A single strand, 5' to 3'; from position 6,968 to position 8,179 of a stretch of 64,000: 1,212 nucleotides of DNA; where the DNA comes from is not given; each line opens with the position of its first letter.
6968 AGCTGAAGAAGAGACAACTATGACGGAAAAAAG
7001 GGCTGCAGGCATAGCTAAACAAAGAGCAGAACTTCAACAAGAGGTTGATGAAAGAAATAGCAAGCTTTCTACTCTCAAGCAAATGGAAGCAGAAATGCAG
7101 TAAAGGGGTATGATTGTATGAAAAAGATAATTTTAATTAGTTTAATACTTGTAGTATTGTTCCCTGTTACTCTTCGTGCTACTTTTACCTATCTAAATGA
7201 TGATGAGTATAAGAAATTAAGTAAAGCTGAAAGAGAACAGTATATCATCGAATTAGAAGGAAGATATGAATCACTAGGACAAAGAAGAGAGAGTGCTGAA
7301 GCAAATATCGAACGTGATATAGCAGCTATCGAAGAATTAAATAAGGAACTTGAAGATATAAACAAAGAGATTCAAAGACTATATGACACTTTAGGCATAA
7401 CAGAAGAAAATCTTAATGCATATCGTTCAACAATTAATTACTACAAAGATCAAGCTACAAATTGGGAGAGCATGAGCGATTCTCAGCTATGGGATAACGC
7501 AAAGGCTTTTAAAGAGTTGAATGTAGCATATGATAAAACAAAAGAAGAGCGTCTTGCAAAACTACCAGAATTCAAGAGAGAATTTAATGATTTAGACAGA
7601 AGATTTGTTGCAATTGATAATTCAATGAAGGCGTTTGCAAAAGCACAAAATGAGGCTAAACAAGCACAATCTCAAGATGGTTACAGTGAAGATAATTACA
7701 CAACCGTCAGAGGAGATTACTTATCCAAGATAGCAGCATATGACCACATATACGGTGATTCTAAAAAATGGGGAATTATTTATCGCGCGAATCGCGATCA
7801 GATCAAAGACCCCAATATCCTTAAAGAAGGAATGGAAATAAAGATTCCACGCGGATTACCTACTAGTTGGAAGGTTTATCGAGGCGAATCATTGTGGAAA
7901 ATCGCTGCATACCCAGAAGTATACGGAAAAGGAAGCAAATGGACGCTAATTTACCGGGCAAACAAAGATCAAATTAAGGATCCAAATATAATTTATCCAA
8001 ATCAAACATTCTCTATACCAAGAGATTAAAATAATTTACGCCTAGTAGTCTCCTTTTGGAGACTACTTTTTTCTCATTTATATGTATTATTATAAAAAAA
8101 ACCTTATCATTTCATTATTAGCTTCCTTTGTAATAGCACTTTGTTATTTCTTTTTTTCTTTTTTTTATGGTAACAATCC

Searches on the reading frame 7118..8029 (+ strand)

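Call 19: search_protein_families(library=pfam, max_evalue=0.01, proteins=[window:7118-8029:+])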
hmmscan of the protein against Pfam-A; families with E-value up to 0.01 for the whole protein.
window:7118-8029:+ (303 aa): 2 families
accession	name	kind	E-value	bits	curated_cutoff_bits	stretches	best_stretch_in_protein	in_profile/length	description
PF01476.26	LysM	-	1.7e-09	37.9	20.9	1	253-301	3-43/43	LysM domain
PF02646.22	RmuC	-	0.01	15.4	26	0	70-139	220-289/291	RmuC family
